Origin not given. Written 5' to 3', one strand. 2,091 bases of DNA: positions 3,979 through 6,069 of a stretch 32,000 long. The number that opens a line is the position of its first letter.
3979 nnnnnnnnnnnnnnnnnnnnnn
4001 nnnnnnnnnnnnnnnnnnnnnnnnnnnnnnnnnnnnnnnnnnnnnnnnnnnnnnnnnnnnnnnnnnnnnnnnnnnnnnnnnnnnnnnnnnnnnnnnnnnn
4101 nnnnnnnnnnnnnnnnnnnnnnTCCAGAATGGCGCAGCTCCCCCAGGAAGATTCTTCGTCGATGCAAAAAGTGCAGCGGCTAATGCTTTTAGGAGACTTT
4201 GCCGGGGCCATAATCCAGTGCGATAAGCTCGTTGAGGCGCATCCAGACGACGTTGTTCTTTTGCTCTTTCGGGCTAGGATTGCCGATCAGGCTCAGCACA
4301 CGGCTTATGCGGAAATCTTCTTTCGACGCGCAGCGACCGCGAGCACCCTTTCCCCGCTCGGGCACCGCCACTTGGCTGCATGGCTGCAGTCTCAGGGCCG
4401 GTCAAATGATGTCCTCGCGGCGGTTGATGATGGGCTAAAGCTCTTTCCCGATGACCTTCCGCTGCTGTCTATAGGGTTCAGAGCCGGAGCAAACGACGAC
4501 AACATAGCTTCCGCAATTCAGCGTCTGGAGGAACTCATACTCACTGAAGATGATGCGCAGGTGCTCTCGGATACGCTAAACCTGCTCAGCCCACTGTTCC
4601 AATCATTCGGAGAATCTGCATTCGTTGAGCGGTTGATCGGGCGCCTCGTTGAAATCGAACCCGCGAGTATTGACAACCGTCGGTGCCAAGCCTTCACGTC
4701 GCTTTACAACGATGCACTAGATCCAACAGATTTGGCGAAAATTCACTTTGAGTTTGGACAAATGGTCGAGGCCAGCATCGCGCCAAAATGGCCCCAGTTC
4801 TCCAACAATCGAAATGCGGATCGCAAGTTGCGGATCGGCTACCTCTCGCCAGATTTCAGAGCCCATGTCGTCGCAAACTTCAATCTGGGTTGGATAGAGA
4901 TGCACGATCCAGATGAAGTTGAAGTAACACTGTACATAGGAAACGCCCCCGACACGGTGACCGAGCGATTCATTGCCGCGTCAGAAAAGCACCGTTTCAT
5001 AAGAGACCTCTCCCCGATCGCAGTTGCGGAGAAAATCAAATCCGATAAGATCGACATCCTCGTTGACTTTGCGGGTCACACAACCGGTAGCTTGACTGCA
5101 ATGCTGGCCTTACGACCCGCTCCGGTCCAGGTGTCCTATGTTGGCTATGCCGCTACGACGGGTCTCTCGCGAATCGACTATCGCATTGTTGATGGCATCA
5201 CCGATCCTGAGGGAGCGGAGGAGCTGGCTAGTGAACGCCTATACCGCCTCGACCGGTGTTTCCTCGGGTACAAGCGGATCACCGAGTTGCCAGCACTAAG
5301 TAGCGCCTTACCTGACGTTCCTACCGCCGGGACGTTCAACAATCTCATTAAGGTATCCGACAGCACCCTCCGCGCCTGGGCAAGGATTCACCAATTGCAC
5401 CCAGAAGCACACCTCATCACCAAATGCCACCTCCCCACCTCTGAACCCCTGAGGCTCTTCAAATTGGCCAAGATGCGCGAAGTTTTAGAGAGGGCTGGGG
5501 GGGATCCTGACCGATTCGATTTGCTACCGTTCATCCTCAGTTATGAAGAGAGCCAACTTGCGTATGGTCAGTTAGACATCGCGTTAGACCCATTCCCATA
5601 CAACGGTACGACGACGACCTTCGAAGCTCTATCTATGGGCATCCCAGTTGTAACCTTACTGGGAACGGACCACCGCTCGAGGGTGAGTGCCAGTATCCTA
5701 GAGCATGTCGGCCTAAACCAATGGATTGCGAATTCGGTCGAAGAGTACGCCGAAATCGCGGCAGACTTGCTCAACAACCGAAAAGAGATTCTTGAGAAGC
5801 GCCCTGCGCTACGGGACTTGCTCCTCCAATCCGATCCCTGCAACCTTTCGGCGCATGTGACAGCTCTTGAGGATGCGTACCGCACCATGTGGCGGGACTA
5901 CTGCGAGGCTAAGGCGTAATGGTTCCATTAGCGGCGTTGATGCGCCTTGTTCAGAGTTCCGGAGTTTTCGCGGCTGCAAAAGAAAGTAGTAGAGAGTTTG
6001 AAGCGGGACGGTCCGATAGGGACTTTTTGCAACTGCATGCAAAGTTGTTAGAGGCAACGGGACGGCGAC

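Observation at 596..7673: Array of four tandem, translationally coupled TPR + GT41 (OGT/SPINDLY-like) glycosyltransferase paralogs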

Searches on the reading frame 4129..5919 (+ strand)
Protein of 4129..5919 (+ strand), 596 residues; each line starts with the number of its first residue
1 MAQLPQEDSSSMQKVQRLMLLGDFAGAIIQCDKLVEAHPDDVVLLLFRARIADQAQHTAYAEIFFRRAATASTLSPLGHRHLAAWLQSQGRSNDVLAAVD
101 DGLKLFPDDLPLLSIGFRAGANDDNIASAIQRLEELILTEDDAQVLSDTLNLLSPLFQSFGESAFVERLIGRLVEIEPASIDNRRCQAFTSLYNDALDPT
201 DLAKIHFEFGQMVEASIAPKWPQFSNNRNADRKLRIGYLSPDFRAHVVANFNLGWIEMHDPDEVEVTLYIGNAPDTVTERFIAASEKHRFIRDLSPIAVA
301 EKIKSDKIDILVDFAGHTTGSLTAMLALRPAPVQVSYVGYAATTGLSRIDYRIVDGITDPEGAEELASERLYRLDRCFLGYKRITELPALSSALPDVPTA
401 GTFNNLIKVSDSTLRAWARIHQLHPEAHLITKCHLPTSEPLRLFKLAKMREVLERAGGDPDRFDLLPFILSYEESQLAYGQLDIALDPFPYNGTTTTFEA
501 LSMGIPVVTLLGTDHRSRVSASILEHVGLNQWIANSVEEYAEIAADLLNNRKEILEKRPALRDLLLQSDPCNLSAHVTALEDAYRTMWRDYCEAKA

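Call 3: search_protein_families(library=pfam, proteins=[window:4129-5919:+], max_evalue=0.01)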
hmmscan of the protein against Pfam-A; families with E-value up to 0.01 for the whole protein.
window:4129-5919:+ (596 aa): 2 families
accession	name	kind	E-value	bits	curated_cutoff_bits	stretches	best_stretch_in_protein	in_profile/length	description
PF13844.12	Glyco_transf_41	-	4.3e-41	141.2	25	2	224-378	70-228/543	Glycosyl transferase family 41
PF13428.12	TPR_14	-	6.1e-07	30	23.5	0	13-51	6-44/44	Tetratricopeptide repeat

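Call 9: search_protein_families(library=ncbifam, proteins=[window:4129-5919:+], max_evalue=0.001)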
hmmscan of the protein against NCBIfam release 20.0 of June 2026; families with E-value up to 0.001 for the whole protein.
window:4129-5919:+ (596 aa): 1 family
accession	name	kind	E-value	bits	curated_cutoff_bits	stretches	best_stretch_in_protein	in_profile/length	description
NF049992.1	NGTferase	equivalog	2e-12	46.5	1000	1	328-559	355-582/614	UDP-glucose:protein N-beta-glucosyltransferase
